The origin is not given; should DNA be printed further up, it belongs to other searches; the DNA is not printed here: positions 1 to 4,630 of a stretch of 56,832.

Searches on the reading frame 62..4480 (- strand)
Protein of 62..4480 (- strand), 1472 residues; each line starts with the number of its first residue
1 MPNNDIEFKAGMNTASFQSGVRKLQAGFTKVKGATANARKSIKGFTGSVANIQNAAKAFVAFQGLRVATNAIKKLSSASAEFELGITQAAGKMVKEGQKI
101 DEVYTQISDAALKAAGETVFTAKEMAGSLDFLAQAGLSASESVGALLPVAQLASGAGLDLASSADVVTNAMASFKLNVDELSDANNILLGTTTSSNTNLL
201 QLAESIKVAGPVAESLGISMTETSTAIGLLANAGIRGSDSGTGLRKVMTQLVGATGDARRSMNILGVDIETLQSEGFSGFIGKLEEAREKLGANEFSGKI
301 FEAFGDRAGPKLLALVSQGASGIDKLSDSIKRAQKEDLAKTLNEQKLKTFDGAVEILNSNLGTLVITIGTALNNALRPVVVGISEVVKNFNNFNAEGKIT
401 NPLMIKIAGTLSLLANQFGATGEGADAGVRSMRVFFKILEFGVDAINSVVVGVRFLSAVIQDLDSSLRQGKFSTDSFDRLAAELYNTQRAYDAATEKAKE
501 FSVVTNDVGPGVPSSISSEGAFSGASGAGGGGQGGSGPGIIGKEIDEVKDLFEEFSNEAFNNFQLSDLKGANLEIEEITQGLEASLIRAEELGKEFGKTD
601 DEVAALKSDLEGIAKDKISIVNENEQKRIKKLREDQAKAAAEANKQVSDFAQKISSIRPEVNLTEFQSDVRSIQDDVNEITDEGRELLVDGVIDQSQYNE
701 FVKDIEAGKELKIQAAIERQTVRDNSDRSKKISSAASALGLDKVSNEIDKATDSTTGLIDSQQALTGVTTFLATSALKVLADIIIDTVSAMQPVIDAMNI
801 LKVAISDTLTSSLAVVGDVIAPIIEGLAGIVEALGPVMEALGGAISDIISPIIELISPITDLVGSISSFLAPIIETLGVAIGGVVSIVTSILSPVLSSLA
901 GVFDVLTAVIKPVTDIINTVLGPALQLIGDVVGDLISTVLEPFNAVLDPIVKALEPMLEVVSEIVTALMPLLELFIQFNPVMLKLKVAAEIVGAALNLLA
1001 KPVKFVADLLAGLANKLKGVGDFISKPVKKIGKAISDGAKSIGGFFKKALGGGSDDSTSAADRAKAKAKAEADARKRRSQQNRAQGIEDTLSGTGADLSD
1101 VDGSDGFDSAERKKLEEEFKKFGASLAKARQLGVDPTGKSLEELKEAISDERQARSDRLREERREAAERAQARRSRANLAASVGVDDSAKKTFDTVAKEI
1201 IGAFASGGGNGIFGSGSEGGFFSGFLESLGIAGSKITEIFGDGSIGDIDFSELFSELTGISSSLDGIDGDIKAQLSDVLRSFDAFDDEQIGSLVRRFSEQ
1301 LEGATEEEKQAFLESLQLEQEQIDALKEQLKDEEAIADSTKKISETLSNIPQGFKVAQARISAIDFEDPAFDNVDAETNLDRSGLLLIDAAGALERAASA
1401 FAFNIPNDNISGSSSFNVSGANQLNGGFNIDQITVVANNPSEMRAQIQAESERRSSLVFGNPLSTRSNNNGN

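Call 9: search_protein_families(library=pfam, proteins=[window:62-4480:-])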
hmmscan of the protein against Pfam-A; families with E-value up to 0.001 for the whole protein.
window:62-4480:- (1472 aa): 1 family
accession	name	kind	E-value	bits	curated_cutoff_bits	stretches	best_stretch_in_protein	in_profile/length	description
PF10145.14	PhageMin_Tail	-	4.4e-32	112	33.2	1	109-305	2-201/201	Phage-related minor tail protein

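Call 10: search_protein_families(library=phrogs, proteins=[window:62-4480:-])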
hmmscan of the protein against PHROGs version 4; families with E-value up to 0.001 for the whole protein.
window:62-4480:- (1472 aa): 29 families (the best 25 are shown)
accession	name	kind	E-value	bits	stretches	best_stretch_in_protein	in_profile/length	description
phrog_1533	-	tail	1.2e-65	223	1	21-424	198-601/1688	tail length tape measure protein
phrog_4704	-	tail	2.1e-50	173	1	93-413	229-550/625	tail length tape measure protein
phrog_9696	-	tail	4.5e-49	168.2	1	16-395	27-387/1415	tail length tape measure protein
phrog_1272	-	tail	1.6e-45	156.4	2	16-462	186-623/1606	tail length tape measure protein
phrog_991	-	tail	1.2e-43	150.1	2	21-463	229-635/1966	tail length tape measure protein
phrog_28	-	tail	7.7e-38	131.7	1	23-409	225-610/1228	tail length tape measure protein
phrog_1293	-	tail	1.3e-32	113.7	1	49-660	172-749/1424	tail length tape measure protein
phrog_167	-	tail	1.5e-32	113.4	2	20-653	236-808/1555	tail length tape measure protein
phrog_5493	-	tail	3.9e-32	112.5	2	14-269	6-256/1102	tail length tape measure protein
phrog_19074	-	unknown function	1.5e-30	106.9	1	22-389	96-461/1384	-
phrog_5218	-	unknown function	8.5e-29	101.4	1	18-424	172-606/1599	-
phrog_38390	-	tail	5e-27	95.4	1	107-395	84-370/1029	tail length tape measure protein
phrog_28420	-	tail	2.6e-24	86.4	1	45-398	28-357/906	tail length tape measure protein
phrog_58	-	tail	1.4e-23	84.3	2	20-422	275-633/1544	tail length tape measure protein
phrog_16692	-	unknown function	1.6e-22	80.8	1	29-438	119-552/1107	-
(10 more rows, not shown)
